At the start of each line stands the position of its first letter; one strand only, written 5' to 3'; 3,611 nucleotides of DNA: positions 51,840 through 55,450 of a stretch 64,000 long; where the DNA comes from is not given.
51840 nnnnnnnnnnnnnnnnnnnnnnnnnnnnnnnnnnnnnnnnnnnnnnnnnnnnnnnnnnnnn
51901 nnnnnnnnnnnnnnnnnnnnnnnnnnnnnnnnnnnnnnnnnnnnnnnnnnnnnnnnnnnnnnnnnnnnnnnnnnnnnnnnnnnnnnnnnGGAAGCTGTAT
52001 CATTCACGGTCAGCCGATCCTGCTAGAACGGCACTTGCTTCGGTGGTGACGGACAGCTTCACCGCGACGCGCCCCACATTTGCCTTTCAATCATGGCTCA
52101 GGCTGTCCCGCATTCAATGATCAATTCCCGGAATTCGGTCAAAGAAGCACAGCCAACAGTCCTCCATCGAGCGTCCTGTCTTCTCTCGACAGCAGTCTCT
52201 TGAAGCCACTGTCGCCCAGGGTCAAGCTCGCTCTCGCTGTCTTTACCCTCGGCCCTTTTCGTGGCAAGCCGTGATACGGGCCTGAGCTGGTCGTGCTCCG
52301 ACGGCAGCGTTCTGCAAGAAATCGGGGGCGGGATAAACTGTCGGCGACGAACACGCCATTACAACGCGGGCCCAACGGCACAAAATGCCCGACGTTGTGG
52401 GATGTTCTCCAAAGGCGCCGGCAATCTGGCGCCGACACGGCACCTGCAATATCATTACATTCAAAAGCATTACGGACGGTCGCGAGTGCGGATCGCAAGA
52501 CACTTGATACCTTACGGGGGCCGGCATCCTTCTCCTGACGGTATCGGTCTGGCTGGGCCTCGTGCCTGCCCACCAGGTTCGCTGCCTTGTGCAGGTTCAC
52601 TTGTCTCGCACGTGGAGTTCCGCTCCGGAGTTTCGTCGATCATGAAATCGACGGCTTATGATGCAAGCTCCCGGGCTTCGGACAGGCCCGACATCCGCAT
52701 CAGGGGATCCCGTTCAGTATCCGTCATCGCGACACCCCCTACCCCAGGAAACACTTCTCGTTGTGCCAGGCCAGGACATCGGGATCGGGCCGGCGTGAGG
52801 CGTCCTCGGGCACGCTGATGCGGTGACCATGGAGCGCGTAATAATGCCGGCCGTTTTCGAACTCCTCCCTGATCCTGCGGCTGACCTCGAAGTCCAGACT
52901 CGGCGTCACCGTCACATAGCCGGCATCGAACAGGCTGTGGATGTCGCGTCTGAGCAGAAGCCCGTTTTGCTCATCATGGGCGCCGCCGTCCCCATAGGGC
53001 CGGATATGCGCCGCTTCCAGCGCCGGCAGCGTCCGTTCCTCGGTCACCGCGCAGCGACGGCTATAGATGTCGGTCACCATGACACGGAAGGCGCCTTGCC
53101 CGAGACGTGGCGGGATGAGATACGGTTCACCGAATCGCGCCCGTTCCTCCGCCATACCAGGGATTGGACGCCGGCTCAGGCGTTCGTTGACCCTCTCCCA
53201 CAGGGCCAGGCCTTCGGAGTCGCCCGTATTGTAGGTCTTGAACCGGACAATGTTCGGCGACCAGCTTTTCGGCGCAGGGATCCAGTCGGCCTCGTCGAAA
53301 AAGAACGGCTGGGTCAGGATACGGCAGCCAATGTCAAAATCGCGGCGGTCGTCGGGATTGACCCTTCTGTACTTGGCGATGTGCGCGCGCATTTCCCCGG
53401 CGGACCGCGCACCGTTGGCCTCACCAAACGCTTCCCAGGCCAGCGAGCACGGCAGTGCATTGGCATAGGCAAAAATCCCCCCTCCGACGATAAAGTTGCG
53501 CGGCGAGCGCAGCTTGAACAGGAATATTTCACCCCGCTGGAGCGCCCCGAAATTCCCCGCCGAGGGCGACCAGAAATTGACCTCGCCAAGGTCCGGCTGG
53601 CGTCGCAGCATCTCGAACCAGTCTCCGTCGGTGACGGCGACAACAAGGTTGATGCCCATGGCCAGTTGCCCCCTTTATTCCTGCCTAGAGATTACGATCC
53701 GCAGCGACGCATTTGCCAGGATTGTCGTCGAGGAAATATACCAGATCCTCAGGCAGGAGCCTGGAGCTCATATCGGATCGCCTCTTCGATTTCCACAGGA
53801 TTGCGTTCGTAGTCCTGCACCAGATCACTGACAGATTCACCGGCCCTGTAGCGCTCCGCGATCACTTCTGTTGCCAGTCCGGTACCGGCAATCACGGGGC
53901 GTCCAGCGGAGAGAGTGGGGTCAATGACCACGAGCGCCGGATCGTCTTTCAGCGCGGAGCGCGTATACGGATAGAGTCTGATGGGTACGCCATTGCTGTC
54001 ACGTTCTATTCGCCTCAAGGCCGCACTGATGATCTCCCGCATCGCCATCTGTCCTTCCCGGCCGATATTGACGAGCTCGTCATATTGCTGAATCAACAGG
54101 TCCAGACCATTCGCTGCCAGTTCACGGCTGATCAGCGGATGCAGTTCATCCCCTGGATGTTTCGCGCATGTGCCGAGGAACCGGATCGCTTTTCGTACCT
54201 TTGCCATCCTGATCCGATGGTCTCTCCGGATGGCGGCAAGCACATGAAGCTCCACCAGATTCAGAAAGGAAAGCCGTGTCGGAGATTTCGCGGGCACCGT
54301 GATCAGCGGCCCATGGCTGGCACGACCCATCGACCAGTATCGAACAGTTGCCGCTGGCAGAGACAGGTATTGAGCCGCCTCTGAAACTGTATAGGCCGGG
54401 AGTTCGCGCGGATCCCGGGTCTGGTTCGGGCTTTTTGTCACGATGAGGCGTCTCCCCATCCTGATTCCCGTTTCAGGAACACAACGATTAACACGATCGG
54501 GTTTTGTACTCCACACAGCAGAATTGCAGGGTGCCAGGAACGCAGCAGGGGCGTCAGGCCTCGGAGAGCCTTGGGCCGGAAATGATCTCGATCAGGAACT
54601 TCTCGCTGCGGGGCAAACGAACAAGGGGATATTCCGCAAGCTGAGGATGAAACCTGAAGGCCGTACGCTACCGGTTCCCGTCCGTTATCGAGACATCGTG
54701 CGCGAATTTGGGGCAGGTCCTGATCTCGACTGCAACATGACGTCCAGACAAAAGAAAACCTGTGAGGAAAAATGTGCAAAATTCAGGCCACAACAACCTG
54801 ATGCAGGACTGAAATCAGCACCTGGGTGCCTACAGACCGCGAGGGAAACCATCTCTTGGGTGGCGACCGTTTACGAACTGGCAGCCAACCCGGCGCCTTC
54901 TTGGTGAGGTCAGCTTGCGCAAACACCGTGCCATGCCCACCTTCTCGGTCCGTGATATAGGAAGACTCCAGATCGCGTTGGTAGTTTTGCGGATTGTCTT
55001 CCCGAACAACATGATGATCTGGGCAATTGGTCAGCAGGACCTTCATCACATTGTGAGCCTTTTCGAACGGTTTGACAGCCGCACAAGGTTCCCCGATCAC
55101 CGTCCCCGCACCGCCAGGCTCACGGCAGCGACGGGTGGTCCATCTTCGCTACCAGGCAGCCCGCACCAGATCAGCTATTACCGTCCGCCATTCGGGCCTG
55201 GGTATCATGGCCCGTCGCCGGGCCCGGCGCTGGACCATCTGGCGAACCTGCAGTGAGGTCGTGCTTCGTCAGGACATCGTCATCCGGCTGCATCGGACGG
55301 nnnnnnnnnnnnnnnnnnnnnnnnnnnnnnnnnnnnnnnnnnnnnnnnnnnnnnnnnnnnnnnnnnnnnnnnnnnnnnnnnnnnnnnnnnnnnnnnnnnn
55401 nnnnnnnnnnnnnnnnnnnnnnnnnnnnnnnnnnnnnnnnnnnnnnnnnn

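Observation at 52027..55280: Islet with a PUA/EVE-like–HNH nuclease and an HTH–DUF433 protein, bounded by two ORF-poor stretches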

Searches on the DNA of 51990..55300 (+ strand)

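Call 59: search_dna_similar(query=window:51990-55300:+, collection=plasmids, mode=distant, max_rows=15)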
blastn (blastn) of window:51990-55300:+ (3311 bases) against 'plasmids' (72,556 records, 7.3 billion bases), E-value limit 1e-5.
Records with a match: 3; places in all: 3; records where one place covers at least 80% of the query: 0.
Best place of each record, by identity: 60-80% 3.
By first word of the organism name: Deinococcus 2; Mesorhizobium 1.
By predicted mobility (MOB-suite, as given by PLSDB): non-mobilizable 3.
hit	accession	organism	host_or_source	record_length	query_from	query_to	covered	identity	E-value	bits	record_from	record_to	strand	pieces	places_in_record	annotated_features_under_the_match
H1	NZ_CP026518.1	Deinococcus sp. NW-56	whole organism,water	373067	844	1121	8%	71.0%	3e-25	125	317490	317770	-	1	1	HNH endonuclease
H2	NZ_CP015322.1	Mesorhizobium amorphae CCNWGS0123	Robinia pseudoacacia,cell culture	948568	848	1122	8%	67.9%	7e-15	92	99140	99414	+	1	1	HNH endonuclease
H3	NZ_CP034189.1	Deinococcus psychrotolerans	whole organism,R2A medium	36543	1420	1653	7%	67.6%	3e-6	64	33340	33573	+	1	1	HNH endonuclease signature motif containing protein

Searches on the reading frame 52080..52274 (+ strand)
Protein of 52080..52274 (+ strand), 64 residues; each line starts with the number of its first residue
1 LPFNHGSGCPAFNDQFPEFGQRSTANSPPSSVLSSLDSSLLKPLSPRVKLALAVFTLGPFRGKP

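Call 57: search_protein_families(library=pfam, proteins=[window:52080-52274:+], max_evalue=1)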
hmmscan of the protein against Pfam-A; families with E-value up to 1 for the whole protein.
window:52080-52274:+ (64 aa): 0 families

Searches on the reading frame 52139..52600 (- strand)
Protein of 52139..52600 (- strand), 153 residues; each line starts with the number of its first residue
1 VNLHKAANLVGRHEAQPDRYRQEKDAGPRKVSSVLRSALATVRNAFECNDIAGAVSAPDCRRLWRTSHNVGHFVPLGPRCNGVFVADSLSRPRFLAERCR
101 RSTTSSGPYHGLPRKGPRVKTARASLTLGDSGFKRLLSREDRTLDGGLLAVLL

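Call 57: search_protein_families(library=pfam, proteins=[window:52139-52600:-], max_evalue=1)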
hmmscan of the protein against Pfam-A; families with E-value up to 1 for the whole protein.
window:52139-52600:- (153 aa): 1 family
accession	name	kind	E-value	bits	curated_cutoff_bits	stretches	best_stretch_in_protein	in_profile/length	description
PF02701.20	Zn_ribbon_Dof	-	0.011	16.4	26.6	1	86-120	21-55/59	Dof domain, zinc finger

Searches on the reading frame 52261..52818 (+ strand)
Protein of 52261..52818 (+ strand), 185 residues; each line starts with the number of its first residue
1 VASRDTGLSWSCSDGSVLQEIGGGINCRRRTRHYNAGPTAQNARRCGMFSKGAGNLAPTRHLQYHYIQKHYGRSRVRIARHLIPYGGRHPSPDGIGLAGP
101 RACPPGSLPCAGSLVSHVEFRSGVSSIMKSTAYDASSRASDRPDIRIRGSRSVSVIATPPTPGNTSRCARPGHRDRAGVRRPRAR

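Call 57: search_protein_families(library=pfam, proteins=[window:52261-52818:+], max_evalue=1)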
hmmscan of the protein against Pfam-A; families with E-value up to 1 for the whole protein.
window:52261-52818:+ (185 aa): 0 families
